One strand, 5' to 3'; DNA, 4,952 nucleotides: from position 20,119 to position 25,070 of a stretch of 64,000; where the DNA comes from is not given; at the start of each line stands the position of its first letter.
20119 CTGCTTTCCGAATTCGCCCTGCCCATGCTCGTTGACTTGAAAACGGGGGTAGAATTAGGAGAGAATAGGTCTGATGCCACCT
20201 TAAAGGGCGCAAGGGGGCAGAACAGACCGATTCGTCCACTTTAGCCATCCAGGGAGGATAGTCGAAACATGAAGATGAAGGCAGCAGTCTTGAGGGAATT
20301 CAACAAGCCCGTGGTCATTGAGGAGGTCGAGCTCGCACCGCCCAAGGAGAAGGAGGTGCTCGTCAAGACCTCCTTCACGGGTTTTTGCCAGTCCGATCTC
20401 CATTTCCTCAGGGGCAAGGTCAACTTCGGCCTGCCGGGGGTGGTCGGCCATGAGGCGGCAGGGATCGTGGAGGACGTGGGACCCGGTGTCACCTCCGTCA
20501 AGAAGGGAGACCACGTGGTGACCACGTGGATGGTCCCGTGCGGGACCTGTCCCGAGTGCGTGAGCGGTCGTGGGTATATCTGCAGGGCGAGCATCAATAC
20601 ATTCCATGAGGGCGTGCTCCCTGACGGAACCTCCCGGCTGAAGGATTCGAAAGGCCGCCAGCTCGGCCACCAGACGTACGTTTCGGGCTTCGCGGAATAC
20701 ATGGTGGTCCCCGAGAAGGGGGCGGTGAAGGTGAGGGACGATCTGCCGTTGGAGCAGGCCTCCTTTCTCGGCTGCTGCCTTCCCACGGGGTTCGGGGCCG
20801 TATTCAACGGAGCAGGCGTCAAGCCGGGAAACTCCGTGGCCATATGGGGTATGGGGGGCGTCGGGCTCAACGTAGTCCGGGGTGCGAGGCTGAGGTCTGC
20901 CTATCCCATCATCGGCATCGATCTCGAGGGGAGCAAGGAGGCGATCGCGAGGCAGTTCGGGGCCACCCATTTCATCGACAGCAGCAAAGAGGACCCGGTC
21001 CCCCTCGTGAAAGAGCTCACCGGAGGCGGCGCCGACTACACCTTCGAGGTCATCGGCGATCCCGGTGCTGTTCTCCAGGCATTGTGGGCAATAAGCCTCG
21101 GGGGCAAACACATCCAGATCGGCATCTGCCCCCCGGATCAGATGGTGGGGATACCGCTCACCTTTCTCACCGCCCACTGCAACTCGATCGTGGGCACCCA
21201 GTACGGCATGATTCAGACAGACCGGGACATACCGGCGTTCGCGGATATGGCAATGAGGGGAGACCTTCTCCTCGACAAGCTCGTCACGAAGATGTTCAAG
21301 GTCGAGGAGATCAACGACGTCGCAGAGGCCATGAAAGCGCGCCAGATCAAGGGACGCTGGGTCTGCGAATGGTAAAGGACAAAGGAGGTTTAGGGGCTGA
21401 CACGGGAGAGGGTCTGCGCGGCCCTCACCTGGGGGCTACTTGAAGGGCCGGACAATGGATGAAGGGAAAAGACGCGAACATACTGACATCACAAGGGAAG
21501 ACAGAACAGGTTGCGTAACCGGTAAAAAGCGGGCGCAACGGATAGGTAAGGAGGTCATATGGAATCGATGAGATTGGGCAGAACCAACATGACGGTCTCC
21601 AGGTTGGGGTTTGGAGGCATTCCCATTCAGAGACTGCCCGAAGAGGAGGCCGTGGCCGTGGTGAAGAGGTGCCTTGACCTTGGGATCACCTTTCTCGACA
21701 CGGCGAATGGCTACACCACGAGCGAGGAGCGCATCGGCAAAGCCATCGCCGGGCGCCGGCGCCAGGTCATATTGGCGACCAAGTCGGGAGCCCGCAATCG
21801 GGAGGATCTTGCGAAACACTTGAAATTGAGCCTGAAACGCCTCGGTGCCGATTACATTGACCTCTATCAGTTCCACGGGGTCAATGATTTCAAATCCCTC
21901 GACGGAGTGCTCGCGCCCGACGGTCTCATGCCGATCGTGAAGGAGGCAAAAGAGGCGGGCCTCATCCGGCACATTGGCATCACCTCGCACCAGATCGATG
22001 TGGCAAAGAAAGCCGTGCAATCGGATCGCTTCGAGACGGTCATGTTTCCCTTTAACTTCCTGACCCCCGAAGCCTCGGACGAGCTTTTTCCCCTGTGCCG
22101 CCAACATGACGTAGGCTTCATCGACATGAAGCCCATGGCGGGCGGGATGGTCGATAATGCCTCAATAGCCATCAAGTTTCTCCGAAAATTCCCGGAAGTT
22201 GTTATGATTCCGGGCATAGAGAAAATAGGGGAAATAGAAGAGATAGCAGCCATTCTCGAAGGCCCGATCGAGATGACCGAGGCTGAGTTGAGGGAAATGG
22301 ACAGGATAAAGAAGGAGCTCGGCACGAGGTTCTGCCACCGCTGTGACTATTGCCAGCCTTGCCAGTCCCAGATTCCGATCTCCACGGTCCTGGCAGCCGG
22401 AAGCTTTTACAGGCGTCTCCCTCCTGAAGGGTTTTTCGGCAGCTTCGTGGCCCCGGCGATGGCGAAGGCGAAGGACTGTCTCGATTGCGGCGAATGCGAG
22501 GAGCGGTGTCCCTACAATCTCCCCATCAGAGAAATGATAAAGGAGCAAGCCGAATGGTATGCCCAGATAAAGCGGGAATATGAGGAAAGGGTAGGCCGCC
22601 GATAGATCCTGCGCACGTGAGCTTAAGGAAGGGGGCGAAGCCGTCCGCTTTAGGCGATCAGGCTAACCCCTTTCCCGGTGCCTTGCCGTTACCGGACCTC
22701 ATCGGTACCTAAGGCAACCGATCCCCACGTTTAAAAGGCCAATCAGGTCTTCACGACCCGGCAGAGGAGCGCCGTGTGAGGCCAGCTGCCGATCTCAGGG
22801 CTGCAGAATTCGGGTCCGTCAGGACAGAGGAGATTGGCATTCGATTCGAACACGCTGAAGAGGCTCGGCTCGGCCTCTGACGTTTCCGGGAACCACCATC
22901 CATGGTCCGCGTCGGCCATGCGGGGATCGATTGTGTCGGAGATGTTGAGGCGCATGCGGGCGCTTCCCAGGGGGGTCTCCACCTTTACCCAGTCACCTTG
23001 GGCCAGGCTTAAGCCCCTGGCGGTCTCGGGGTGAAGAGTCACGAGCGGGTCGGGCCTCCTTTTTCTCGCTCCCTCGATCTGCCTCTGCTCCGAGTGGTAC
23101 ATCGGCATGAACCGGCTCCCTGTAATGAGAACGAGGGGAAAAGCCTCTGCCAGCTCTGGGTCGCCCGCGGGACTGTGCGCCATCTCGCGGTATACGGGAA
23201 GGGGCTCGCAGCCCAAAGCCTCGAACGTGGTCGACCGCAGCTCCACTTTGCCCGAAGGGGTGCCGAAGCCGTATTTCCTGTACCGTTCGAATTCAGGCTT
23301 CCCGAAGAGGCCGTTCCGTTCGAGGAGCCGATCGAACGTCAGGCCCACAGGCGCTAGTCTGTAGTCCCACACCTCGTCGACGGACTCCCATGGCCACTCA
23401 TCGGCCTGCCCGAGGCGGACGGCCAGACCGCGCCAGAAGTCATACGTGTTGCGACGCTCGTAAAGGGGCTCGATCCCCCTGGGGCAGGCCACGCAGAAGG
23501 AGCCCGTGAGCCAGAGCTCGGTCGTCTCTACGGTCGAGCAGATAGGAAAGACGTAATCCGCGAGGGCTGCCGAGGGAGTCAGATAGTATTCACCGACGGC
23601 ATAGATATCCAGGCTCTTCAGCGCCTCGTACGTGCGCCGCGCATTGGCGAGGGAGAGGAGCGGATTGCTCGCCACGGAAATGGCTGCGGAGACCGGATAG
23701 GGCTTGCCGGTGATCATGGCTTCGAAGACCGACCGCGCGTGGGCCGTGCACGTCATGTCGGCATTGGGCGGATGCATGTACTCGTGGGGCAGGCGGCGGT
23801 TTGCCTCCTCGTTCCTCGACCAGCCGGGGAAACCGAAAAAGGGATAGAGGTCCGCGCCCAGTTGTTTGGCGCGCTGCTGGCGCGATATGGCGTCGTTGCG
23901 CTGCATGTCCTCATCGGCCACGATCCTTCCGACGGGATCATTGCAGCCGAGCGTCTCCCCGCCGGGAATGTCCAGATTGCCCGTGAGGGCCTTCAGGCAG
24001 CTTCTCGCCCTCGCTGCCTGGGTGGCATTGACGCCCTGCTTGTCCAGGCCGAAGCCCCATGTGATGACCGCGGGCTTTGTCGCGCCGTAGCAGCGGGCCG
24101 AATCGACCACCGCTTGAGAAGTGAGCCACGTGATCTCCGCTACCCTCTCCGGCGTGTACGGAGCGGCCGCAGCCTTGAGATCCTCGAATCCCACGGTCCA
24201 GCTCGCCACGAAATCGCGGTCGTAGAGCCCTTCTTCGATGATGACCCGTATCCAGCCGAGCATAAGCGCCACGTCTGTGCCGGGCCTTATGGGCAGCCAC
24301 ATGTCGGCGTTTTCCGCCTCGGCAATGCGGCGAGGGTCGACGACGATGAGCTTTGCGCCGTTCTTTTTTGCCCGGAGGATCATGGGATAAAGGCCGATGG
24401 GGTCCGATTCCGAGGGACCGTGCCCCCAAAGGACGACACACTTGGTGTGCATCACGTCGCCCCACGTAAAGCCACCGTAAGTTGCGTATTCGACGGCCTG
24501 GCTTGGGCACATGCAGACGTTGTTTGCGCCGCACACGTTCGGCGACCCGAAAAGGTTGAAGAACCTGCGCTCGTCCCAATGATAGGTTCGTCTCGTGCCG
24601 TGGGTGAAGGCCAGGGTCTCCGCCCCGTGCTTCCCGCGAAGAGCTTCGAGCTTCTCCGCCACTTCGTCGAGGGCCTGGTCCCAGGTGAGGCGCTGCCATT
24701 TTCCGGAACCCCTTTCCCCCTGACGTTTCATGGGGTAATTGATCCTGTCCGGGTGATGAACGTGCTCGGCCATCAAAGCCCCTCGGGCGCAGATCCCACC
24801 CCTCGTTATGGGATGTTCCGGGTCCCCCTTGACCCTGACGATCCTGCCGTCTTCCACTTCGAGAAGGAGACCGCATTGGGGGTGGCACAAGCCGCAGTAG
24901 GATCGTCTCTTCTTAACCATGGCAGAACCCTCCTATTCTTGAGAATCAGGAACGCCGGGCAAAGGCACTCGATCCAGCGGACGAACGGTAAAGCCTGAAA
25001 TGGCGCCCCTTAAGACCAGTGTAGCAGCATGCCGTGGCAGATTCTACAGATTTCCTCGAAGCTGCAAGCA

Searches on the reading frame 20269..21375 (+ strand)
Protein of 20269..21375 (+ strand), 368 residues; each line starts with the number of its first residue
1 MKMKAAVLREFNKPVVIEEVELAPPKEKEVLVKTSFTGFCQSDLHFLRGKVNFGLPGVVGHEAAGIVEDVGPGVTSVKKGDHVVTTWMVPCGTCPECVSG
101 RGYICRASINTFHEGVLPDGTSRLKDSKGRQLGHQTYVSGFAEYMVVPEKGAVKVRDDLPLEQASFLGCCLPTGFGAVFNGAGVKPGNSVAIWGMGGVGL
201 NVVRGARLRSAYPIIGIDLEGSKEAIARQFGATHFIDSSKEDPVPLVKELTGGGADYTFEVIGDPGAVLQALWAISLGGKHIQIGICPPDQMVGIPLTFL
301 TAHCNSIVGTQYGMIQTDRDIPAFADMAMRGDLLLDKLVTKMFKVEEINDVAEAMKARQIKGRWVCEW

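Call 29: search_protein_families(library=pfam, proteins=[window:20269-21375:+], max_evalue=0.00001)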
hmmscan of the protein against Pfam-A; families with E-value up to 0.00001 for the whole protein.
window:20269-21375:+ (368 aa): 2 families
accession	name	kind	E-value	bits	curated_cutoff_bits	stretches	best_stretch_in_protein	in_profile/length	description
PF08240.17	ADH_N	-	1.6e-25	89.8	23.5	1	27-156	2-103/104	Alcohol dehydrogenase GroES-like domain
PF00107.32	ADH_zinc_N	-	6.2e-20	71.9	31.8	1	197-320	1-119/129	Zinc-binding dehydrogenase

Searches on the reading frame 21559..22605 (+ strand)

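Call 29: search_protein_families(library=pfam, proteins=[window:21559-22605:+], max_evalue=0.00001)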
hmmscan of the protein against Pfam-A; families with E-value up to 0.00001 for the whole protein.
window:21559-22605:+ (348 aa): 2 families
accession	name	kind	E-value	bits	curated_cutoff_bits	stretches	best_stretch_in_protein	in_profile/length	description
PF00248.27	Aldo_ket_red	-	8.8e-38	130.5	24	1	16-200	2-199/291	Aldo/keto reductase family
PF13187.11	Fer4_9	-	9.6e-06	26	27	0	259-320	2-50/52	4Fe-4S dicluster domain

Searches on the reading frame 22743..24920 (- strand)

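Call 27: search_protein_families(library=pfam, proteins=[window:22743-24920:-], max_evalue=0.00001)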
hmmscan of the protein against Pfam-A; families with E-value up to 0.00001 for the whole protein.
window:22743-24920:- (725 aa): 3 families
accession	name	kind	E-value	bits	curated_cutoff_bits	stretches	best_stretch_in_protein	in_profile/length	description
PF00384.28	Molybdopterin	-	2.2e-37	129.4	24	1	59-500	1-351/353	Molybdopterin oxidoreductase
PF04879.21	Molybdop_Fe4S4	-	9.2e-16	58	22.7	1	3-56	2-55/55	Molybdopterin oxidoreductase Fe4S4 domain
PF01568.27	Molydop_binding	-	5.9e-14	52.5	26.8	1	596-700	1-94/110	Molydopterin dinucleotide binding domain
